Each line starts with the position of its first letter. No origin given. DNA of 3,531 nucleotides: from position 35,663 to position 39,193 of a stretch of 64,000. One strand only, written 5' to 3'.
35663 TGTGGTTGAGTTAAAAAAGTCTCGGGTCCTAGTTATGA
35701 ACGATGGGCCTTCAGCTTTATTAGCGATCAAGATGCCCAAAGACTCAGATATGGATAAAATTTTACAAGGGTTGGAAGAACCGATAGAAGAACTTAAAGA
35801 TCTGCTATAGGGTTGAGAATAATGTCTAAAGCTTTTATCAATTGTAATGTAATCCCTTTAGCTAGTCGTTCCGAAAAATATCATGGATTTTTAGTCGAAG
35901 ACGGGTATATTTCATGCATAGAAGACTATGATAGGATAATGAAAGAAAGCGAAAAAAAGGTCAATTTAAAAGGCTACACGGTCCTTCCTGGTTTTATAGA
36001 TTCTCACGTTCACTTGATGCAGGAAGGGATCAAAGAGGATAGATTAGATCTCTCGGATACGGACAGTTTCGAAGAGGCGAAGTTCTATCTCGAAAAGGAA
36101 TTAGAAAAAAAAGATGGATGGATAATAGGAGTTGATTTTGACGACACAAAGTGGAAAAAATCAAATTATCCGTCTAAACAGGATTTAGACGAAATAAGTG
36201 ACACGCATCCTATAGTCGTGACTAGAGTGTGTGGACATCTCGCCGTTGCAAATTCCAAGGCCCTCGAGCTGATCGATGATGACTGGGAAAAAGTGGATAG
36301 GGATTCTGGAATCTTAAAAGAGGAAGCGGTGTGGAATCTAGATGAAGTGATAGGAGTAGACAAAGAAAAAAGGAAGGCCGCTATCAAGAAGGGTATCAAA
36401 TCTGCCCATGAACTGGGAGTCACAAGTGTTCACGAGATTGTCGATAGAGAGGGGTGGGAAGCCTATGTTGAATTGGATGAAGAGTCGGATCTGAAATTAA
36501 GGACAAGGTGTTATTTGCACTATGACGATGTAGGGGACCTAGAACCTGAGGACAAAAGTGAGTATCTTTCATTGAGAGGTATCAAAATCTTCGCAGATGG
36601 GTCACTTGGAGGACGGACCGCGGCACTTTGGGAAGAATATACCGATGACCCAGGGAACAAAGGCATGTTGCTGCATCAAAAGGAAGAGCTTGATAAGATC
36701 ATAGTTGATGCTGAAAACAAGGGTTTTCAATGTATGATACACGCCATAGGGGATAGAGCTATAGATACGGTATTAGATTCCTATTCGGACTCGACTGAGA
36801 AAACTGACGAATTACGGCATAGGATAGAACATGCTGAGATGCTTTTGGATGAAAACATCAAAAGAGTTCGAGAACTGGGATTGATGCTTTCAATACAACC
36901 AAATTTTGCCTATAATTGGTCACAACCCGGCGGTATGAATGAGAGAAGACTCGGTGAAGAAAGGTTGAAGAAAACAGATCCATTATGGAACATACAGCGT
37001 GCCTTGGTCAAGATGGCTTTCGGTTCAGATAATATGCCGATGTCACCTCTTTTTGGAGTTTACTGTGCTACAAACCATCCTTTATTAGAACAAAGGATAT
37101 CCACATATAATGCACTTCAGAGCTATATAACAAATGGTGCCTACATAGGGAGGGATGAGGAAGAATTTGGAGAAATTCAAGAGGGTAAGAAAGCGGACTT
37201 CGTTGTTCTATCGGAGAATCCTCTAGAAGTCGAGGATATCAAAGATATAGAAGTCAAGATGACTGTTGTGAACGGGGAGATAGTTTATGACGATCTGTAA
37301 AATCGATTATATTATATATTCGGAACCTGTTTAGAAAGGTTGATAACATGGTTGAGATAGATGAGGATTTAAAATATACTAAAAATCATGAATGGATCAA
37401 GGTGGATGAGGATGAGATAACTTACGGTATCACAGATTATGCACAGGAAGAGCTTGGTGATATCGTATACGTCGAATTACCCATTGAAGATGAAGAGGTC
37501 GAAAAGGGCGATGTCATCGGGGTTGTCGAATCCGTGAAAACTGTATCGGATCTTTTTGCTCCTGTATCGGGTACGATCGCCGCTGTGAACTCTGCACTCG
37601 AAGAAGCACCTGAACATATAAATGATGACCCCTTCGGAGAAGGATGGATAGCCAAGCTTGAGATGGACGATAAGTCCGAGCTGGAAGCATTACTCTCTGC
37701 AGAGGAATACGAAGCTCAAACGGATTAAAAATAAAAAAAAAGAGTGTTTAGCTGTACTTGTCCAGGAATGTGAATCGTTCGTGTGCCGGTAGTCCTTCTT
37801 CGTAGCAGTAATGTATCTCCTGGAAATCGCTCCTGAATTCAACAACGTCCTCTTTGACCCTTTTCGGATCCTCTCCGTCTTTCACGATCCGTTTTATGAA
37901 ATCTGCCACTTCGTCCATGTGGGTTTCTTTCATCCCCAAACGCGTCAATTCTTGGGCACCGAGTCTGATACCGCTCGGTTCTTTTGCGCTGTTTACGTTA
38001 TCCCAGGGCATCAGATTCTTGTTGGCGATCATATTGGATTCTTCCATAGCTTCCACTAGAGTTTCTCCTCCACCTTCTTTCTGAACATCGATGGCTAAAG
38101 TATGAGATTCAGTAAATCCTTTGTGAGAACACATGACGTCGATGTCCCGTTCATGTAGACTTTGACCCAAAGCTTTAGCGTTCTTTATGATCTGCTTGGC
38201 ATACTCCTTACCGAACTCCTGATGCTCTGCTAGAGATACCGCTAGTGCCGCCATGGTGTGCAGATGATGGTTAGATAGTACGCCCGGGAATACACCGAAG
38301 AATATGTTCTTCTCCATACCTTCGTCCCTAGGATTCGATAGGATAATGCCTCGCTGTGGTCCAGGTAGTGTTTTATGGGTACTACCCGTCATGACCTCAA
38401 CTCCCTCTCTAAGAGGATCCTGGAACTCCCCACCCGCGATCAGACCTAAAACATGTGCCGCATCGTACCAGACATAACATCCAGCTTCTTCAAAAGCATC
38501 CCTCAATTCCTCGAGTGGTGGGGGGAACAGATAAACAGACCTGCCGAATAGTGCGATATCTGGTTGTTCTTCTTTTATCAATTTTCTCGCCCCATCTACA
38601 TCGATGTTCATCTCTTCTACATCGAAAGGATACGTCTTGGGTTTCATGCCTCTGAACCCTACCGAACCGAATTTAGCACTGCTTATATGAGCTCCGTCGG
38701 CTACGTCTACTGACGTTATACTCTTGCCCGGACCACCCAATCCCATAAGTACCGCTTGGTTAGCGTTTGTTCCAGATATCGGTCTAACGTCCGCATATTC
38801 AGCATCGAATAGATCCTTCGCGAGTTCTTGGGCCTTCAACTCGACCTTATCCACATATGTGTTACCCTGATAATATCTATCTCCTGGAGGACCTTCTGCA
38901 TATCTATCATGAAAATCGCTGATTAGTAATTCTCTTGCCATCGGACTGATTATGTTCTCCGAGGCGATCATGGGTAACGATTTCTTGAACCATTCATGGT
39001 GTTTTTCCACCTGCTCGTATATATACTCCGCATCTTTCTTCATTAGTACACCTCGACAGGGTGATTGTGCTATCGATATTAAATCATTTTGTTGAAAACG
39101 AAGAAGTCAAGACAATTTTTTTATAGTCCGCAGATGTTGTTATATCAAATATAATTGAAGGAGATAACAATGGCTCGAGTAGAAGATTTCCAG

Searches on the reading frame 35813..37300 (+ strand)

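Call 34: search_protein_families(library=ncbifam, proteins=[window:35813-37300:+], max_evalue=0.00001)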
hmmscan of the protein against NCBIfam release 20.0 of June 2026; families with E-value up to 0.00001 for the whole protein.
window:35813-37300:+ (495 aa): 14 families
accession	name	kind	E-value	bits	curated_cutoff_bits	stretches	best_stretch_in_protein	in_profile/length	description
NF051886.1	XaaProDiPepCaul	equivalog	1.1e-20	74.1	500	2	287-489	200-394/398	Xaa-Pro dipeptidase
TIGR01224.1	hutI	equivalog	1.9e-12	46.7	298.15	1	293-470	199-355/377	imidazolonepropionase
NF006056.0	PRK08204.1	subfamily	9.3e-10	37.8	391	0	26-89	27-88/449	hypothetical protein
TIGR01178.1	ade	equivalog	2e-09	36.5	472.5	1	9-68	5-59/552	adenine deaminase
NF006679.0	PRK09228.1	subfamily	3.3e-08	32.7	351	0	24-71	32-82/433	guanine deaminase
TIGR02967.1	guan_deamin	equivalog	5.4e-08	32.2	375.4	0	27-72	10-58/401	guanine deaminase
NF005557.0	PRK07228.1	equivalog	6e-08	31.8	522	0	25-71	23-68/445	5'-deoxyadenosine deaminase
NF006845.0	PRK09357.2-6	equivalog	7.7e-08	31.4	728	1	9-75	6-71/428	dihydroorotase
NF011990.0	PRK15446.2-6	subfamily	2.4e-07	29.8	233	0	404-493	305-384/390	alpha-D-ribose 1-methylphosphonate 5-triphosphate diphosphatase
NF006689.0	PRK09237.1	equivalog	2.9e-07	29.4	371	0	13-72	12-70/383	amidohydrolase/deacetylase family metallohydrolase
TIGR02318.1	phosphono_phnM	equivalog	4.3e-07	29.2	390.55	0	26-67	18-56/376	phosphonate metabolism protein PhnM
TIGR02033.1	D-hydantoinase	equivalog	5e-07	29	393.25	0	23-74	16-66/454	dihydropyrimidinase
TIGR03178.1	allantoinase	equivalog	1.7e-06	27.2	357.85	0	26-72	20-64/441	allantoinase AllB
NF006055.0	PRK08203.1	equivalog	2.7e-06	26.2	532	0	19-71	22-74/455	8-oxoguanine deaminase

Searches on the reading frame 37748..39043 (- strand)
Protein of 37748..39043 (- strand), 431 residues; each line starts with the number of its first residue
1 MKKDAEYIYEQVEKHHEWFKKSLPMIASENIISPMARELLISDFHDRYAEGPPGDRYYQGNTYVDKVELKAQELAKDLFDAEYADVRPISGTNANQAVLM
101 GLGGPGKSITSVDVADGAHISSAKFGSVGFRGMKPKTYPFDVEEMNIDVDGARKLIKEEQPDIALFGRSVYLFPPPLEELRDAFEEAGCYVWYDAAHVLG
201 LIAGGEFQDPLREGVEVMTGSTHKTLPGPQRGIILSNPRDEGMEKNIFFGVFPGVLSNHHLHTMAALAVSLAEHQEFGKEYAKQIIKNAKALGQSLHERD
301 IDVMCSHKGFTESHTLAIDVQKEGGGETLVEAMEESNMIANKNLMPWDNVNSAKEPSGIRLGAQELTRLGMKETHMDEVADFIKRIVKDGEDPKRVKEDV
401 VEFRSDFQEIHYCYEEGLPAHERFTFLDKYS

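Call 34: search_protein_families(library=ncbifam, proteins=[window:37748-39043:-], max_evalue=0.00001)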
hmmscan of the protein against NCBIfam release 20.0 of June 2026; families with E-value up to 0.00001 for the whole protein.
window:37748-39043:- (431 aa): 3 families
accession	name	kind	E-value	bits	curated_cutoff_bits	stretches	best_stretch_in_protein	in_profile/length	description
NF000586.1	PRK00011.1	subfamily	4e-136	454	335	1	8-409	4-403/404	serine hydroxymethyltransferase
TIGR04506.1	F_threo_transal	equivalog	3.8e-76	257.1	650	1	11-418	9-412/609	fluorothreonine transaldolase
NF010094.0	PRK13580.1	equivalog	2.3e-57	194.8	735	2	112-391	174-449/496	glycine hydroxymethyltransferase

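Call 35: list_cluster_members(proteins=[window:37748-39043:-, window:24495-26918:+, window:44158-45522:+, window:56538-59738:+, window:49796-56410:-, window:60263-61276:+])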
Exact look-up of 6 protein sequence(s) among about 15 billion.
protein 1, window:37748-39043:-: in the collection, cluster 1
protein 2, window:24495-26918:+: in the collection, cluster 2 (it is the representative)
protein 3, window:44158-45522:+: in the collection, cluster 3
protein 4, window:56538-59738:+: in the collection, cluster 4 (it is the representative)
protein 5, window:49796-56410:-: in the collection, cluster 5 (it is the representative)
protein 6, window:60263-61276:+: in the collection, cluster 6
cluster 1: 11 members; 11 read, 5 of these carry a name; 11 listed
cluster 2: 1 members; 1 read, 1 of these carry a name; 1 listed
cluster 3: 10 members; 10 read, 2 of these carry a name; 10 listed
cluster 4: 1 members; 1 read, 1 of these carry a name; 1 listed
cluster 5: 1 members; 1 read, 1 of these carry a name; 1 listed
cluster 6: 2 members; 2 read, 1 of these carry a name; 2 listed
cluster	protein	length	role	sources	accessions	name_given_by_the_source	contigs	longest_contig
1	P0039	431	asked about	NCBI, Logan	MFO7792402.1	MAG: serine hydroxymethyltransferase [Candidatus Saliniplasma sp.]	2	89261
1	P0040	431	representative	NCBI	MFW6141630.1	MAG: serine hydroxymethyltransferase [Candidatus Saliniplasma sp.]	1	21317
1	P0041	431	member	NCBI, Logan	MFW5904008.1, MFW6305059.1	MAG: serine hydroxymethyltransferase [Candidatus Saliniplasma sp.]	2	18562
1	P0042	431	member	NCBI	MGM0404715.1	MAG: serine hydroxymethyltransferase [Thermoplasmatota archaeon]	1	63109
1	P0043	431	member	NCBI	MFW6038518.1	MAG: serine hydroxymethyltransferase [Candidatus Saliniplasma sp.]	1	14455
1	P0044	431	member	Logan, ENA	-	-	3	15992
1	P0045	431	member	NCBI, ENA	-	-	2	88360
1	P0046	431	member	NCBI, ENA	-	-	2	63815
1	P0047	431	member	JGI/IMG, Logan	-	-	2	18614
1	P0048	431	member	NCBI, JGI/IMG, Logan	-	-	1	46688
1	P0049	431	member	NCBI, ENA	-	-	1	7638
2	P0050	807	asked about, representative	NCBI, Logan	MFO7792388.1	MAG: glycyl radical protein [Candidatus Saliniplasma sp.]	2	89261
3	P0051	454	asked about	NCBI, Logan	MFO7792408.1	MAG: TldD/PmbA family protein [Candidatus Saliniplasma sp.]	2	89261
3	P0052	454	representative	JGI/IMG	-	-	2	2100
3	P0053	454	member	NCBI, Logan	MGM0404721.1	MAG: TldD/PmbA family protein [Thermoplasmatota archaeon]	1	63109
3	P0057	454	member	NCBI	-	-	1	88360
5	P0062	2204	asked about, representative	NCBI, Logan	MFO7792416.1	MAG: carboxypeptidase regulatory-like domain-containing protein [Candidatus Saliniplasma ...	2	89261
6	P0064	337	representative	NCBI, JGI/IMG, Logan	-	-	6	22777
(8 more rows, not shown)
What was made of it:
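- Tried and rejected: Cluster look-up names the MAG Candidatus Saliniplasma sp. (call 35).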

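Call 37: find_encoding_contigs(protein=P0064, flank=10000, max_places=8)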
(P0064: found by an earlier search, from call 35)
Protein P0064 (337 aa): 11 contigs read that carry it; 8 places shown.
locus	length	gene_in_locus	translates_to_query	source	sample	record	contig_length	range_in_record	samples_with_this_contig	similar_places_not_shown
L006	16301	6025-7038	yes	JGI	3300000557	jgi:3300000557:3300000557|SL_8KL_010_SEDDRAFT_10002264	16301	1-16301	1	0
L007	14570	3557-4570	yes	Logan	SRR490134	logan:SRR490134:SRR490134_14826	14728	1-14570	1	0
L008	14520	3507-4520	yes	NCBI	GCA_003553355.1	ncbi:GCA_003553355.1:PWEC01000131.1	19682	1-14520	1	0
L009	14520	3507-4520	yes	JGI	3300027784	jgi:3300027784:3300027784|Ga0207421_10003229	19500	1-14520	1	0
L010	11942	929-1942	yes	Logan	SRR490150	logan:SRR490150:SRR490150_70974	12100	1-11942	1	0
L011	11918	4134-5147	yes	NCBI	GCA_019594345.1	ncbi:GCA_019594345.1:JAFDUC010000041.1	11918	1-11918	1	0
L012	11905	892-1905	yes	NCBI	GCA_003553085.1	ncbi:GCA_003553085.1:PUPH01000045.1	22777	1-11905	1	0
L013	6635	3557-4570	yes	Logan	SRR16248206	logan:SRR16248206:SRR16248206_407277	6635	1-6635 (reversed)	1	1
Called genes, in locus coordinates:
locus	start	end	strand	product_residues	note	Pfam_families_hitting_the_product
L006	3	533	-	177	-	?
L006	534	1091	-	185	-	PF04208:MtrA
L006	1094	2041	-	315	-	-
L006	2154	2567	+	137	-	-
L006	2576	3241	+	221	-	PF00535:Glycos_transf_2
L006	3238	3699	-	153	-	-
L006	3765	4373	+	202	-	PF04654:DUF599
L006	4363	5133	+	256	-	PF12695:Abhydrolase_5, PF20408:Abhydrolase_11 (faint)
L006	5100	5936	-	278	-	PF00198:2-oxoacid_dh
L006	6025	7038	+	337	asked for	PF01040:UbiA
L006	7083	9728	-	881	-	PF21347:DUF3108_like (faint), PF07705:CARDB (faint), PF18998:Flg_new_2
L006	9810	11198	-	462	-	-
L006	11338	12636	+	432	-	PF00201:UDPGT, PF04101:Glyco_tran_28_C, PF06722:EryCIII-like_C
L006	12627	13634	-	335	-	PF00685:Sulfotransfer_1, PF13469:Sulfotransfer_3, PF17784:Sulfotransfer_4 (weak), PF13469:Sulfotransfer_3 (weak)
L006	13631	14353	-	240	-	PF00483:NTP_transferase, PF12804:NTP_transf_3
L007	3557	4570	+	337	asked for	PF01040:UbiA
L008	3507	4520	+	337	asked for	PF01040:UbiA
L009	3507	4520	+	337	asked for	PF01040:UbiA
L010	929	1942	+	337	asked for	PF01040:UbiA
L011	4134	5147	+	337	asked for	PF01040:UbiA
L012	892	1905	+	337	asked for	PF01040:UbiA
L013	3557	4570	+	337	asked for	PF01040:UbiA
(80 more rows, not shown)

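Call 38: find_encoding_contigs(protein=P0053, flank=10000, max_places=4)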
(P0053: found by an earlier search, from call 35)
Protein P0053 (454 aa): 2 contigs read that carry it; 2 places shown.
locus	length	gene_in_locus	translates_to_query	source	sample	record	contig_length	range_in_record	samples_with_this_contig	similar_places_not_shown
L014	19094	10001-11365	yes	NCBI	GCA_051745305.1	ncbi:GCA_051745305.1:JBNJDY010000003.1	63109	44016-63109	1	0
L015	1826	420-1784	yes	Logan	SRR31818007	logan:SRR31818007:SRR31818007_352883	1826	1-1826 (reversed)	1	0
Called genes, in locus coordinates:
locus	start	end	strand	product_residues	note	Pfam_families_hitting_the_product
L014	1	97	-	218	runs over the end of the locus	PF02811:PHP, PF13263:PHP_C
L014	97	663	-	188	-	PF04289:DUF447_N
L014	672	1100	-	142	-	-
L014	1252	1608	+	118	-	PF03259:Robl_LC7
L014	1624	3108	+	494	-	PF07969:Amidohydro_3, PF01979:Amidohydro_1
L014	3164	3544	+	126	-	PF01597:GCV_H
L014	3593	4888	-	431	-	PF00464:SHMT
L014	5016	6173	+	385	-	PF00571:CBS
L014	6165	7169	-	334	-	PF00850:Hist_deacetyl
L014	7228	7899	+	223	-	PF01902:Diphthami_syn_2_N, PF28410:Diphthami_syn_2_C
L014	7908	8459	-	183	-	PF02915:Rubrerythrin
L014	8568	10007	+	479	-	PF01523:PmbA_TldD_1st, PF19290:PmbA_TldD_2nd, PF19289:PmbA_TldD_3rd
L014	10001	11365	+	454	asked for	PF01523:PmbA_TldD_1st, PF19290:PmbA_TldD_2nd (weak), PF19289:PmbA_TldD_3rd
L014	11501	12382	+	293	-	PF00583:Acetyltransf_1 (weak)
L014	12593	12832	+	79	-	-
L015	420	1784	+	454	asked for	PF01523:PmbA_TldD_1st, PF19290:PmbA_TldD_2nd (weak), PF19289:PmbA_TldD_3rd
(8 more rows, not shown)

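Call 39: find_encoding_contigs(protein=P0057, flank=10000, max_places=4)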
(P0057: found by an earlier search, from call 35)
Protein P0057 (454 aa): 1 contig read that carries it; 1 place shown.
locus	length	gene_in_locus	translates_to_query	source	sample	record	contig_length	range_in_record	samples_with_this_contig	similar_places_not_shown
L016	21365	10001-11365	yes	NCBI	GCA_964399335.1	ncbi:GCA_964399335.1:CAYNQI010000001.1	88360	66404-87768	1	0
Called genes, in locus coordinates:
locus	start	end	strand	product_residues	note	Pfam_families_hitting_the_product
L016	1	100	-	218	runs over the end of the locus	PF02811:PHP, PF13263:PHP_C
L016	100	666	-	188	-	PF04289:DUF447_N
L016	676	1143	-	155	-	-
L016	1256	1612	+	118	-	PF03259:Robl_LC7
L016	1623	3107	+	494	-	PF07969:Amidohydro_3, PF01979:Amidohydro_1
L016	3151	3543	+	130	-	PF01597:GCV_H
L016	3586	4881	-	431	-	PF00464:SHMT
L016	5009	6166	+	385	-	PF00571:CBS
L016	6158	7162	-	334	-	PF00850:Hist_deacetyl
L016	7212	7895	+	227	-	PF01902:Diphthami_syn_2_N, PF28410:Diphthami_syn_2_C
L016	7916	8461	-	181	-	PF02915:Rubrerythrin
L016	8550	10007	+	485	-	PF01523:PmbA_TldD_1st, PF19290:PmbA_TldD_2nd, PF19289:PmbA_TldD_3rd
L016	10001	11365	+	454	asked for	PF01523:PmbA_TldD_1st, PF19290:PmbA_TldD_2nd (weak), PF19289:PmbA_TldD_3rd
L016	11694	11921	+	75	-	PF01402:RHH_1 (weak)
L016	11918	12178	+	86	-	-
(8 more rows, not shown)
